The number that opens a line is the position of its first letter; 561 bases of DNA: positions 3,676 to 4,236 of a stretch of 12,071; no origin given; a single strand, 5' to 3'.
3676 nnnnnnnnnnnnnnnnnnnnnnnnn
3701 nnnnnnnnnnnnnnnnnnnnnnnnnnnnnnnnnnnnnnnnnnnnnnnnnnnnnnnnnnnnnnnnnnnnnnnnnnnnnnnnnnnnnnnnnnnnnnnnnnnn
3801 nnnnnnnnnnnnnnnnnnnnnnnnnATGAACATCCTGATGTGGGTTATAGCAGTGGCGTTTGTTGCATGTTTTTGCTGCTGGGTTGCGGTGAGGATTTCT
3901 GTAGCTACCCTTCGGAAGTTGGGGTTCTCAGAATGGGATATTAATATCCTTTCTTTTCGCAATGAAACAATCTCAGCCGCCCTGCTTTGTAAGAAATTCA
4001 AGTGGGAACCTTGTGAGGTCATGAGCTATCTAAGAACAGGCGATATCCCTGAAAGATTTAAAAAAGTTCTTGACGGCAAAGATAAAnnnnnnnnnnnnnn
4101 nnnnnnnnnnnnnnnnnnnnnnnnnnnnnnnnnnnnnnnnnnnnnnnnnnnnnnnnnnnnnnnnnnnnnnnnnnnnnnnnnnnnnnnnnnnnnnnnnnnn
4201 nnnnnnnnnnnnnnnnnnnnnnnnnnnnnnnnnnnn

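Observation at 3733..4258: Translationally coupled trio of small membrane proteins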

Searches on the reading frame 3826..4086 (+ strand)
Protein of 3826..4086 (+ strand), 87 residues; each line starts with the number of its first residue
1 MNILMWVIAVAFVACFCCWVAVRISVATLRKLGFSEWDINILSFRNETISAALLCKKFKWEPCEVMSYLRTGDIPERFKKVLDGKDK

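Call 9: search_protein_families(library=phrogs, proteins=[window:3826-4086:+], max_evalue=1)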
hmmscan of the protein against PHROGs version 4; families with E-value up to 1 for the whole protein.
seq(87 aa): 1 family
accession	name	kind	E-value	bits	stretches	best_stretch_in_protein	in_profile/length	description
phrog_13956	-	unknown function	1.2e-61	205.9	1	1-87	1-87/87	-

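Call 10: search_protein_families(library=pfam, proteins=[window:3826-4086:+], max_evalue=1)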
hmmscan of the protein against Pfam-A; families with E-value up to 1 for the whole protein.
seq(87 aa): 1 family
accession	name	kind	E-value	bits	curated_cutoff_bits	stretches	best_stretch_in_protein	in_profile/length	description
PF20132.4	DUF6522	-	0.24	11.6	25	1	48-78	12-42/88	Family of unknown function (DUF6522)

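Call 12: find_related_loci(query=window:3826-4086:+, collection=viral_contigs, flank=1500)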
Query seq(87 aa) (87 aa) in viral_contigs; peptide patterns used: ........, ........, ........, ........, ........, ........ (x = any residue, [..] = any of these).
10 stretches matched a pattern; 3 encode a relative of the query (tblastn E <= 1e-3); 3 distinct loci.
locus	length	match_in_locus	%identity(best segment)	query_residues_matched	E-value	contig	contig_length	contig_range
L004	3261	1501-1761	100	1-87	6e-57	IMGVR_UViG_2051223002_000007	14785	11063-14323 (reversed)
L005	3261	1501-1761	98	1-87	3e-56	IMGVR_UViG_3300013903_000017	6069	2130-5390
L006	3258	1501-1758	78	1-86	2e-44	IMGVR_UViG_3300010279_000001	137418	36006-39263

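Call 14: search_dna_similar(query=window:3826-4086:+, collection=phages, mode=protein, max_evalue=1, rows=spread, max_rows=40)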
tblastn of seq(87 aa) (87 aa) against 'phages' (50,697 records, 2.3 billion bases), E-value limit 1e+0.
Records with a match: 118; places in all: 118; records where one place covers at least 80% of the query: 118.
Best place of each record, by identity: >=99% 30; 95-99% 70; 90-95% 18.
By first word of the organism name: Escherichia 96; Campylobacter 18; Phage 2; Shigella 1; Vequintavirinae 1.
By host as written in the record: Escherichia coli 35; Campylobacter jejuni 16; Escherichia coli K-12 MG1655 12; Escherichia coli K-12 12; - 11; Escherichia coli O157:H7 6; Escherichia coli O177 3; Escherichia coli LF82 2; and 17 more.
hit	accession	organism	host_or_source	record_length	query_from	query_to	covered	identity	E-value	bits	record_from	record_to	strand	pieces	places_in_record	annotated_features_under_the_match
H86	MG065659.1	Campylobacter phage C5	Campylobacter jejuni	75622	1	87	100%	100.0%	1e-51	177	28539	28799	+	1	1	record has no annotation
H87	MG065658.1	Campylobacter phage C7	Campylobacter jejuni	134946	1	87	100%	100.0%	1e-51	177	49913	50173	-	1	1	record has no annotation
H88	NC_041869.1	Escherichia phage APECc02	Escherichia coli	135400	1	87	100%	100.0%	1e-51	177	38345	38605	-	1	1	hypothetical protein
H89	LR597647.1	Escherichia phage rV5_ev147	-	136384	1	87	100%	100.0%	1e-51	177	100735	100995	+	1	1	Phage protein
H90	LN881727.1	Escherichia phage slur16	Escherichia coli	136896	1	87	100%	100.0%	1e-51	177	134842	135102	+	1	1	hypothetical protein [Escherichia phage vB_EcoM_FFH2]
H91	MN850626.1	Escherichia phage nimi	Escherichia coli K-12 MG1655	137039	1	87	100%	100.0%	1e-51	177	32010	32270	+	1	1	hypothetical protein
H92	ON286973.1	Escherichia phage A51.2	Escherichia coli LF82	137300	1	87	100%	100.0%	1e-51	177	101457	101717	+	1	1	putative membrane protein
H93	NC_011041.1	Escherichia phage V5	Escherichia coli O157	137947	1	87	100%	100.0%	1e-51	177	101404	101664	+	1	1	hypothetical protein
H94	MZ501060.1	Escherichia phage DrSchubert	Escherichia coli K-12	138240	1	87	100%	100.0%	1e-51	177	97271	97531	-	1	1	hypothetical protein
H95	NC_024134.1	Escherichia phage FFH2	Escherichia coli O157:H7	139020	1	87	100%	100.0%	1e-51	177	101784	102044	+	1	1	hypothetical protein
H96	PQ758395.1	Escherichia phage phita32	Klebsiella pneumoniae 669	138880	1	87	100%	98.9%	2e-51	177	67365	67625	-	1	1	hypothetical protein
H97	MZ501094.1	Escherichia phage MaxTheCat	Escherichia coli K-12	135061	1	87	100%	98.9%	4e-51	176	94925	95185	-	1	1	hypothetical protein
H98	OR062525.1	Escherichia phage vB_EcoM_10C2_SA_NWU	Escherichia coli O177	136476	1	87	100%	98.9%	4e-51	176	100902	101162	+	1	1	hypothetical protein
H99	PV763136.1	Escherichia phage vB_EcoM_YN3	Escherichia coli 24YNBC1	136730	1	87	100%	98.9%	4e-51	176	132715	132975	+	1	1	hypothetical protein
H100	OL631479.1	Escherichia phage ECML-10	Escherichia coli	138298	1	87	100%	98.9%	4e-51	176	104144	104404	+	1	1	hypothetical protein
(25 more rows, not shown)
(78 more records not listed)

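Call 19: find_homologous_proteins(query=window:3826-4086:+, max_evalue=0.01)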
Query seq(87 aa) (87 aa): 4 proteins with E <= 0.01 among 5 candidates.
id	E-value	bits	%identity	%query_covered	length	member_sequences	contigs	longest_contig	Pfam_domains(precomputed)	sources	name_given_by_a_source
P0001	3.5e-52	192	99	100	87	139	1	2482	-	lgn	-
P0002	5.2e-47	175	91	100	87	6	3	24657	-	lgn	-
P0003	6.0e-42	159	80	100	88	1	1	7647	-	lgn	-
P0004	8.8e-40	152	79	99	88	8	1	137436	-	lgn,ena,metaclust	metaclust:\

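Call 20: find_encoding_contigs(protein=P0003, flank=1500, max_places=4)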
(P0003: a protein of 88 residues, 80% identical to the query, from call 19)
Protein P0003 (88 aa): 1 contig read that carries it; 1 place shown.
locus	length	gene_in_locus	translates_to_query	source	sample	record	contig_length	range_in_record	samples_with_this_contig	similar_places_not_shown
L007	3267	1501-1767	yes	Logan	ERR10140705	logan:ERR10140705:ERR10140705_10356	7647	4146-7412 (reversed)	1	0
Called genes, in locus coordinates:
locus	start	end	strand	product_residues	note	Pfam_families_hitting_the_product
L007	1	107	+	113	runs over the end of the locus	?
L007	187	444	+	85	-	-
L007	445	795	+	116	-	-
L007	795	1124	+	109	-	-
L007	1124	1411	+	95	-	-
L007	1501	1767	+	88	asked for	-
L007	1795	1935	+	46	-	-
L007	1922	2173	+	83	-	-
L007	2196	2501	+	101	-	-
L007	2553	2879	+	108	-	-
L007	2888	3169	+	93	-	-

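Call 21: find_encoding_contigs(protein=P0004, flank=1500, max_places=6)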
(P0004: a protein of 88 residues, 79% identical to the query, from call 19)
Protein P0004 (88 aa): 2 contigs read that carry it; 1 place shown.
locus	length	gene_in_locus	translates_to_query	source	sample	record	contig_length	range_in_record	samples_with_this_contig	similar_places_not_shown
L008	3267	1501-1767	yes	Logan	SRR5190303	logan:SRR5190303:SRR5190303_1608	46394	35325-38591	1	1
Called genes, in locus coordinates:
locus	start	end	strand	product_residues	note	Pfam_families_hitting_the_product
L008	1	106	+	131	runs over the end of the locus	-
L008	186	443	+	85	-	-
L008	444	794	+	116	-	-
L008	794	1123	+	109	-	-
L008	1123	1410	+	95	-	-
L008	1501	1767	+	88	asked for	-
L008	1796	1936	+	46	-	-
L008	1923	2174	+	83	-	-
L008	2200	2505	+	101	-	-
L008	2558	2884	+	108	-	-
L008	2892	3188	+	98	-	-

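Call 26: find_related_loci(query=A1, collection=metagenome_contigs, flank=1500)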
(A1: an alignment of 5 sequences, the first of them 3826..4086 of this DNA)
Query A1 (87 aa) in metagenome_contigs; peptide patterns used: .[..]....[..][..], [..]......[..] (x = any residue, [..] = any of these).
142 stretches matched a pattern; 5 encode a relative of the query (tblastn E <= 1e-3); 5 distinct loci.
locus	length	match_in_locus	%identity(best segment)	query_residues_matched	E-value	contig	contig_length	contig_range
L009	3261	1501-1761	100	1-87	9e-57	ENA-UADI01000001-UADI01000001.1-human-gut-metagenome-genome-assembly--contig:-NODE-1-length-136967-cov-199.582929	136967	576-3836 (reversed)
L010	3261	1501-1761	93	1-87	8e-53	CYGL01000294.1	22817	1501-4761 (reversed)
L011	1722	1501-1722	99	1-74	6e-47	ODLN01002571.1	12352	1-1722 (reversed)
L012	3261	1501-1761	93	1-87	6e-47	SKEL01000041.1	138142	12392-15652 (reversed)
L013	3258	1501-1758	78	1-86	3e-44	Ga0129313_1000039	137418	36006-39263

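Call 27: find_related_loci(query=A1, collection=genome_contigs, flank=1500)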
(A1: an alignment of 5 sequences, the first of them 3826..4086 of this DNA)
Query A1 (87 aa) in genome_contigs; peptide patterns used: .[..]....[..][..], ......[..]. (x = any residue, [..] = any of these).
34 stretches matched a pattern, but none encodes a relative of the query by tblastn (E <= 1e-3).
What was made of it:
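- Tried and rejected: A scan of bacterial genomes for orfB found no relative (call 27), so there is no host or prophage homologue.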

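Call 37: search_protein_representatives(alignment_id=A1)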
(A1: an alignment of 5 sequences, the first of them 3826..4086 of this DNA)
Query: 5 sequences, 87 profile positions. Proteins with E-value up to 0.001 (for the whole library): 2; up to 1e-10: 1; up to 1e-30: 0. The best 2 are listed.
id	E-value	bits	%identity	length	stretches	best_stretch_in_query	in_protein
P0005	1.9e-20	88.7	-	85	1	6-83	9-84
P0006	6.3e-05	39.0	-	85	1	10-73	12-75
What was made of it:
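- Tried and rejected: The word-indexed search found 4 clusters (call 19) and the exhaustive HMM search found 2 representatives (call 37).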

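Call 40: find_related_loci(query=P0005, collection=viral_contigs, flank=2500)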
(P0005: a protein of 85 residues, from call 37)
Query P0005 (85 aa) in viral_contigs; peptide patterns used: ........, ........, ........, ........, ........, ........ (x = any residue, [..] = any of these).
25 stretches matched a pattern, but none encodes a relative of the query by tblastn (E <= 1e-3).

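Call 41: find_related_loci(query=P0006, collection=viral_contigs, flank=2500)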
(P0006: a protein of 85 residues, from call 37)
Query P0006 (85 aa) in viral_contigs; peptide patterns used: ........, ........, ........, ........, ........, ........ (x = any residue, [..] = any of these).
19 stretches matched a pattern; 4 encode a relative of the query (tblastn E <= 1e-3); 4 distinct loci.
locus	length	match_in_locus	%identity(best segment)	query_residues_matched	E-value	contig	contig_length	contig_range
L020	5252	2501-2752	83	2-85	3e-43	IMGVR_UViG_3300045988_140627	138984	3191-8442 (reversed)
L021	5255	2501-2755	82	1-85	2e-43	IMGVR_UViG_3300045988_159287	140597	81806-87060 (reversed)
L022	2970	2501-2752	82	2-85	2e-41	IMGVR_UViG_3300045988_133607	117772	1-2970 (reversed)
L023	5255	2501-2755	82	1-85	3e-39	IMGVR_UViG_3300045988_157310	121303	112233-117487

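Call 42: search_dna_similar(query=P0005, collection=phages, mode=protein, max_evalue=0.1, max_rows=30, rows=spread)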
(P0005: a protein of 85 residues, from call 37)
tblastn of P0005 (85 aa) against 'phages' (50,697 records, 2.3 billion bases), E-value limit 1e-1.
Records with a match: 118; places in all: 118; records where one place covers at least 80% of the query: 111.
Best place of each record, by identity: 60-80% 2; <60% 116.
By first word of the organism name: Escherichia 96; Campylobacter 18; Phage 2; Vequintavirinae 1; Shigella 1.
By host as written in the record: Escherichia coli 35; Campylobacter jejuni 16; Escherichia coli K-12 12; Escherichia coli K-12 MG1655 12; - 11; Escherichia coli O157:H7 6; Escherichia coli O177 3; Escherichia coli LF82 2; and 17 more.
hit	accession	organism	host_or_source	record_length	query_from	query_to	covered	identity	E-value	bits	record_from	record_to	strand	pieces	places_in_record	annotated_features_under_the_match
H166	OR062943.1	Escherichia phage 241Ecol014PP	Escherichia coli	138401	2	84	98%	48.2%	3e-20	88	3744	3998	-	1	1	none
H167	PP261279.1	Escherichia phage ECP2303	Escherichia coli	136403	2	84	98%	47.1%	5e-20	87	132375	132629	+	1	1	hypothetical protein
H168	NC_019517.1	Escherichia phage FV3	Escherichia coli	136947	4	84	95%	48.2%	5e-20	87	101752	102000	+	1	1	hypothetical protein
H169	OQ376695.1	Escherichia phage YP-6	Escherichia coli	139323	4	84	95%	48.2%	5e-20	87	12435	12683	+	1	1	hypothetical protein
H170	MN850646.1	Escherichia phage nom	Escherichia coli K-12 MG1655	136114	4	84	95%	48.2%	8e-20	87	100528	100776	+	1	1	hypothetical protein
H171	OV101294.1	Escherichia phage vB_Eco_Alma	-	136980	4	83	94%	48.8%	6e-19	84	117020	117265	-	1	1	hypothetical protein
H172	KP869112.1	Escherichia coli O157 typing phage 14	Escherichia coli O157:H7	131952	2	84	98%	45.9%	8e-20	87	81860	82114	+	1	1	hypothetical protein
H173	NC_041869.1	Escherichia phage APECc02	Escherichia coli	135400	2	84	98%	45.9%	8e-20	87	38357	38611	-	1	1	hypothetical protein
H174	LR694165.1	Escherichia phage rV5_ev156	-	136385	2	84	98%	45.9%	8e-20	87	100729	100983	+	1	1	Phage protein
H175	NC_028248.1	Escherichia phage slur16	Escherichia coli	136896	2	84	98%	45.9%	8e-20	87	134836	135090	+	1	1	hypothetical protein [Escherichia phage vB_EcoM_FFH2]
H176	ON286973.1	Escherichia phage A51.2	Escherichia coli LF82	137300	2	84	98%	45.9%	8e-20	87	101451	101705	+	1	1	putative membrane protein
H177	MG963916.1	Escherichia phage PDX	Escherichia coli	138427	2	84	98%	45.9%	8e-20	87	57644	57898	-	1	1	none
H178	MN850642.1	Escherichia phage navn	Escherichia coli K-12 MG1655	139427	2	84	98%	45.9%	8e-20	87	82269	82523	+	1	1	hypothetical protein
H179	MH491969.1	Escherichia phage LL12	wastewater influent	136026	2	84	98%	45.9%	9e-20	87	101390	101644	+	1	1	hypothetical protein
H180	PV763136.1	Escherichia phage vB_EcoM_YN3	Escherichia coli 24YNBC1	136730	2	84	98%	45.9%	9e-20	87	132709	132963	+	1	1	hypothetical protein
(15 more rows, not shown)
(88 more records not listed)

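Call 47: find_homologous_proteins(query=A2, max_evalue=0.01)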
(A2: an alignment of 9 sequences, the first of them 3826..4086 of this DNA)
Query A2 (9 sequences) (87 aa, profile of the alignment): 42 proteins with E <= 0.01 among 3675 candidates.
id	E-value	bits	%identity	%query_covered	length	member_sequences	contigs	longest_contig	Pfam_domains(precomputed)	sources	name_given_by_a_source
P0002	5.1e-38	147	91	100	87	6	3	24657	-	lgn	-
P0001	2.0e-37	145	99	100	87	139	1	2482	-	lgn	-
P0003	2.2e-37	145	80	100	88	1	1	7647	-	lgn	-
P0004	1.5e-36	142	79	99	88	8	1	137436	-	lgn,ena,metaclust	metaclust:\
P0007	1.7e-36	142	35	83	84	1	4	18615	-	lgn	-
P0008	3.4e-36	141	42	63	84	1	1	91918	-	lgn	-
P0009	8.6e-36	140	33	83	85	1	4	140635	-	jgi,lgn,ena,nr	jgi:hypothetical protein|nr:MAG TPA: hypothetical protein [Caudoviricetes sp.]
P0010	1.1e-35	139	33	83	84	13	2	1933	-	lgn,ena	-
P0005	1.2e-35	139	47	95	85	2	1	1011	-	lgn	-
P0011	1.2e-35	139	38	83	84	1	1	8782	-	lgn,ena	-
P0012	1.3e-35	139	33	83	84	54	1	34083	-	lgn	-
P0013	2.4e-35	138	33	83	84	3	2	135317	-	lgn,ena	-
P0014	2.7e-35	138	33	83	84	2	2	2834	-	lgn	-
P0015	2.9e-35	138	32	83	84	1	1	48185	-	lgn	-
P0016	4.2e-35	137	33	83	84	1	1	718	-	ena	-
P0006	5.3e-35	137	42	63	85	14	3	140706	-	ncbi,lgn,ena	-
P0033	2.5e-33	132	41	75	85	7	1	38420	-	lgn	-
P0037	6.2e-33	130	38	63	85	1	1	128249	-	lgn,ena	-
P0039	3.4e-32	128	30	97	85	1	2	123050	-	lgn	-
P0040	4.0e-31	125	42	63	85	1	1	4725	-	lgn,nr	nr:MAG TPA: hypothetical protein [Caudoviricetes sp.]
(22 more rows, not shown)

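Call 50: find_encoding_contigs(protein=P0005, flank=1500, max_places=3)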
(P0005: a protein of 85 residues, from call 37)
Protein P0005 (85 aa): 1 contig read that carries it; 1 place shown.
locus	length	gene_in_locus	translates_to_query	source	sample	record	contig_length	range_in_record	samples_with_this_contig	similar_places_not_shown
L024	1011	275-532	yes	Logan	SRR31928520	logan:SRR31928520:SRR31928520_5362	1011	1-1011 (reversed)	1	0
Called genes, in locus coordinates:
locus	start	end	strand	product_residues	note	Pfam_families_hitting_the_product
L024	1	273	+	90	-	?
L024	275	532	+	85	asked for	-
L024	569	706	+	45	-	-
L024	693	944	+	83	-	-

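Call 51: find_encoding_contigs(protein=P0008, flank=2500, max_places=2)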
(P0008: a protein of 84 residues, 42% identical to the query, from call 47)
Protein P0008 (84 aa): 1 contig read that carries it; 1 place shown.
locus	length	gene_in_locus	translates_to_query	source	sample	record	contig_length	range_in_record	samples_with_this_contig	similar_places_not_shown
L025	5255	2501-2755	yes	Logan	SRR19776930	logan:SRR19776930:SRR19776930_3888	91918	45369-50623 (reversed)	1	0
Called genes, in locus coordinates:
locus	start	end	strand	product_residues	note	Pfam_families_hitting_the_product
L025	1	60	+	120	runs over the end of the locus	-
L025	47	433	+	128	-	-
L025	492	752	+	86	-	-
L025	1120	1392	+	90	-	-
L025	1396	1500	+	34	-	-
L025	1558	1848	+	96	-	-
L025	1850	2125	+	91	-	-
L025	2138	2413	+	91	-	-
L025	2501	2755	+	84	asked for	-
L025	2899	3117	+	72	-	-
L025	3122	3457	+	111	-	PF13240:Zn_Ribbon_1 (weak), PF05154:TM2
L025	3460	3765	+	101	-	-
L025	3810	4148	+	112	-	-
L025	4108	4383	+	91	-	-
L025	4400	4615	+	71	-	-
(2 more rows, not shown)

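Call 55: find_encoding_contigs(protein=P0040, flank=1200, max_places=2)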
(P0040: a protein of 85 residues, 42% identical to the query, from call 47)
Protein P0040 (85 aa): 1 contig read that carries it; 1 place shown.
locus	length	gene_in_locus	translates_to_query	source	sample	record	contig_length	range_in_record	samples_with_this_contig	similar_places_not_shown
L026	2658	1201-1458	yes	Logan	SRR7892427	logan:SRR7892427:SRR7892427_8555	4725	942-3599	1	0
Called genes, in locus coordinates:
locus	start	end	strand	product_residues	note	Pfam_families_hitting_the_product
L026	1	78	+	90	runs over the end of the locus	-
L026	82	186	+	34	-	-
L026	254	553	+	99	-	-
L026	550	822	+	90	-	-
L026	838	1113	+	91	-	-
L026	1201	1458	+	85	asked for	-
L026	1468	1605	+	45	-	-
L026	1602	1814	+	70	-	-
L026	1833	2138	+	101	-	-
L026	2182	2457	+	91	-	-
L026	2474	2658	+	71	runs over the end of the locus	-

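Call 56: find_encoding_contigs(protein=P0039, flank=1200, max_places=2)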
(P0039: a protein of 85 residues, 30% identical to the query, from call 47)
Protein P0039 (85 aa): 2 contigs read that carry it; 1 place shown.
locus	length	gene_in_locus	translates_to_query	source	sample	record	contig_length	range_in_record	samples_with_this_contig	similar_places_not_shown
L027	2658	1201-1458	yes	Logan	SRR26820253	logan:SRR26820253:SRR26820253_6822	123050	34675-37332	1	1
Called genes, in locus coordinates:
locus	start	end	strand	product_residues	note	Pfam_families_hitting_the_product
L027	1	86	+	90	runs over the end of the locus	-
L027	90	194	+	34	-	-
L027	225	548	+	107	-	-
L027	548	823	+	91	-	-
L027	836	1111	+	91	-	-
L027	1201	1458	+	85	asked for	-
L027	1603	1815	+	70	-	-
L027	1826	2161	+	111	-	PF13240:Zn_Ribbon_1 (weak), PF05154:TM2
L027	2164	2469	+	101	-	-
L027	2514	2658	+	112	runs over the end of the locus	-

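Call 57: find_encoding_contigs(protein=P0033, flank=1200, max_places=2)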
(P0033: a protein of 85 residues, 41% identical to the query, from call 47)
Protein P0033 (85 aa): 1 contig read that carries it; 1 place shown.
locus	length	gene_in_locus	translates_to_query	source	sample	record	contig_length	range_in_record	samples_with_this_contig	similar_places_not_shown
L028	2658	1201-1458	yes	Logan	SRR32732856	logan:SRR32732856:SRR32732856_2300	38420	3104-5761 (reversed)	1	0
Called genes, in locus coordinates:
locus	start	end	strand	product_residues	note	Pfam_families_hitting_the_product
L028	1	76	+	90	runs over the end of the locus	-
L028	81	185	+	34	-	-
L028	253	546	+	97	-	-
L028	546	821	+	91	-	-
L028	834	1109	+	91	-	-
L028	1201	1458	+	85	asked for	-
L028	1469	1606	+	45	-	-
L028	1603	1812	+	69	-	-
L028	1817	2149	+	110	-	PF13240:Zn_Ribbon_1 (weak), PF05154:TM2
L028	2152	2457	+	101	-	-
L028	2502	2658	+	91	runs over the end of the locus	-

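Call 58: find_encoding_contigs(protein=P0011, flank=1200, max_places=2)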
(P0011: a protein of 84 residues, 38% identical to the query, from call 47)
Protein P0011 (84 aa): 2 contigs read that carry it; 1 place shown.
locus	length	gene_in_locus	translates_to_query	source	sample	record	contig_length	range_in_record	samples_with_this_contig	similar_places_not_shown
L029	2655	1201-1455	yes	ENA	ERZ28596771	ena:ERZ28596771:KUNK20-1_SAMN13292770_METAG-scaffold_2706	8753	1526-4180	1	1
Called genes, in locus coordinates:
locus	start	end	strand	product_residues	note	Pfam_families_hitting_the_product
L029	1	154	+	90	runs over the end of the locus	-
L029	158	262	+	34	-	-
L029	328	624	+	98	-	-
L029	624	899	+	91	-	-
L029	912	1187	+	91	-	-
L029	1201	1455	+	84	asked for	-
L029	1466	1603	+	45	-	-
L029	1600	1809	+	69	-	-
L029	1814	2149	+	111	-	PF13240:Zn_Ribbon_1 (weak), PF05154:TM2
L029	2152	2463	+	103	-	-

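Call 59: find_encoding_contigs(protein=P0037, flank=1200, max_places=2)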
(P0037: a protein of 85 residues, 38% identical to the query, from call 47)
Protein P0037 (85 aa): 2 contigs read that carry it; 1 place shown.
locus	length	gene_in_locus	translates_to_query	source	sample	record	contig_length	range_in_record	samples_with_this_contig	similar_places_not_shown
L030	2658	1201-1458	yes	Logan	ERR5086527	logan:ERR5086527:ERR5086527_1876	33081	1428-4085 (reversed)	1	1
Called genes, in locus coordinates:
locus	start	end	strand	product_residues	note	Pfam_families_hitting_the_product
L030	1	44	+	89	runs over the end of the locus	-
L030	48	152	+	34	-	-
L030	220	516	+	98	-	-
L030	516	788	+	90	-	-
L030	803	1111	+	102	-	-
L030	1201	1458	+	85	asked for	-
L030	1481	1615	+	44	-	-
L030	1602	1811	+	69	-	-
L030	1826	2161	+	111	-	PF13240:Zn_Ribbon_1 (weak), PF05154:TM2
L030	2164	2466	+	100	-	-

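Call 61: predict_structure(alignment_id=A3)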
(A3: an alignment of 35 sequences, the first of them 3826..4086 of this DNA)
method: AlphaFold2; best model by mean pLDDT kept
length: 87 residues; sequences in the alignment: 35
mean_pLDDT: 84.5   pTM: 0.60
mean pLDDT of the five models: 84.5, 82.4, 81.5, 81.4, 80.6
residues with pLDDT >= 90: 18; 70-90: 62; 50-70: 5; < 50: 2
segments of 3 or more residues with pLDDT < 50: none
pLDDT, mean of each block of 10 residues (from residue 1): 84 89 90 90 89 87 87 77 60
secondary structure, 60 per line:
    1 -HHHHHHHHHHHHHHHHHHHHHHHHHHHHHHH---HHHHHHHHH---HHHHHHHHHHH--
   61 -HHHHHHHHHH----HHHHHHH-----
elements in order: H2-32 H36-44 H48-58 H62-71 H76-82
